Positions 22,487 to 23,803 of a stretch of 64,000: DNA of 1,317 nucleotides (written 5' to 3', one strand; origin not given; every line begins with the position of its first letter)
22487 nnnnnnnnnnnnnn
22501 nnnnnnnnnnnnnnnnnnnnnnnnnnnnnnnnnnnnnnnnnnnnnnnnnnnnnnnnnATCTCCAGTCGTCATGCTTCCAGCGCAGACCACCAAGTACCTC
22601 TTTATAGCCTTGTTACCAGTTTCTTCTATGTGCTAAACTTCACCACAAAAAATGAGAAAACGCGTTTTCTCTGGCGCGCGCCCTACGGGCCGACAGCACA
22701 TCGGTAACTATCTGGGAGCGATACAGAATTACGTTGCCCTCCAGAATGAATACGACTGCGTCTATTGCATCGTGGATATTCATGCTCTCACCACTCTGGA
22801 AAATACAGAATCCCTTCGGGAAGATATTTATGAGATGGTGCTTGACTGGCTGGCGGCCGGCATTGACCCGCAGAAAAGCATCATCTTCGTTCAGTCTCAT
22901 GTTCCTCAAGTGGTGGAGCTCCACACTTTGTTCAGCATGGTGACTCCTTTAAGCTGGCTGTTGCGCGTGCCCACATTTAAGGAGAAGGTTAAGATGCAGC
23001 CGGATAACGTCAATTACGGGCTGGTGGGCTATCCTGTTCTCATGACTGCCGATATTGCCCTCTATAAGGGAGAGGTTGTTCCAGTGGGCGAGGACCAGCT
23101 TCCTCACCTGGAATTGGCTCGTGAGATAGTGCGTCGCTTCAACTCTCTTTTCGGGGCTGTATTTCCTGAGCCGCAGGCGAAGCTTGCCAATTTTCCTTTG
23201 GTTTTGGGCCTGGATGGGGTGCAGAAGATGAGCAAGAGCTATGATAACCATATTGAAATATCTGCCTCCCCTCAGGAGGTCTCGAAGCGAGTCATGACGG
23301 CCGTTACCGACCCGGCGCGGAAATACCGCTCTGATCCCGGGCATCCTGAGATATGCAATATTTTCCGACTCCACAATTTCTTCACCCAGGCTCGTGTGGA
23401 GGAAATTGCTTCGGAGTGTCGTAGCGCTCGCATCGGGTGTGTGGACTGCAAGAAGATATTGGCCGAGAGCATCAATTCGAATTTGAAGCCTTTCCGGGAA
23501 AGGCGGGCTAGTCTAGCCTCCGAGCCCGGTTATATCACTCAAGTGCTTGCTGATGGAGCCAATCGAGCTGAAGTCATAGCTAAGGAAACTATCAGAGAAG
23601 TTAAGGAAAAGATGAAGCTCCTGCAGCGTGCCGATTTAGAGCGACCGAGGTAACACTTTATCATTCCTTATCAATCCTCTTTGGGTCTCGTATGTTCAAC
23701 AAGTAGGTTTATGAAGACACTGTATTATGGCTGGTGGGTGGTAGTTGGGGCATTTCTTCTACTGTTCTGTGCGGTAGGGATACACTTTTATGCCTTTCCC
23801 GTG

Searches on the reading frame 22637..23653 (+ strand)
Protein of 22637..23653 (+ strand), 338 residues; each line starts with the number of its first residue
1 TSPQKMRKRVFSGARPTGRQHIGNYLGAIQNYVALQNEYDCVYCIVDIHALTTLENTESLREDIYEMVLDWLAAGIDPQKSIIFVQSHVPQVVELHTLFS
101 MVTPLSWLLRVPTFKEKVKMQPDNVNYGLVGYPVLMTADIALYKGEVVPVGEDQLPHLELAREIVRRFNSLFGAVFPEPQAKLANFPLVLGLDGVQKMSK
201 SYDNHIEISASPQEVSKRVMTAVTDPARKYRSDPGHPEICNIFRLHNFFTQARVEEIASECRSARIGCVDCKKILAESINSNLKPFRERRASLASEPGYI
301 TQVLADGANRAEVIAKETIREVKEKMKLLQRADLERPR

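Call 35: search_protein_families(library=pfam, proteins=[window:22637-23653:+], max_evalue=0.00001)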
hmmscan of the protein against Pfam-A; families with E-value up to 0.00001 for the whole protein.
window:22637-23653:+ (338 aa): 1 family
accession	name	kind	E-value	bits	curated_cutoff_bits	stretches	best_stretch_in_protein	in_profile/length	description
PF00579.31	tRNA-synt_1b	-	2.1e-68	231.2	21.1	1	8-283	6-291/292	tRNA synthetases class I (W and Y)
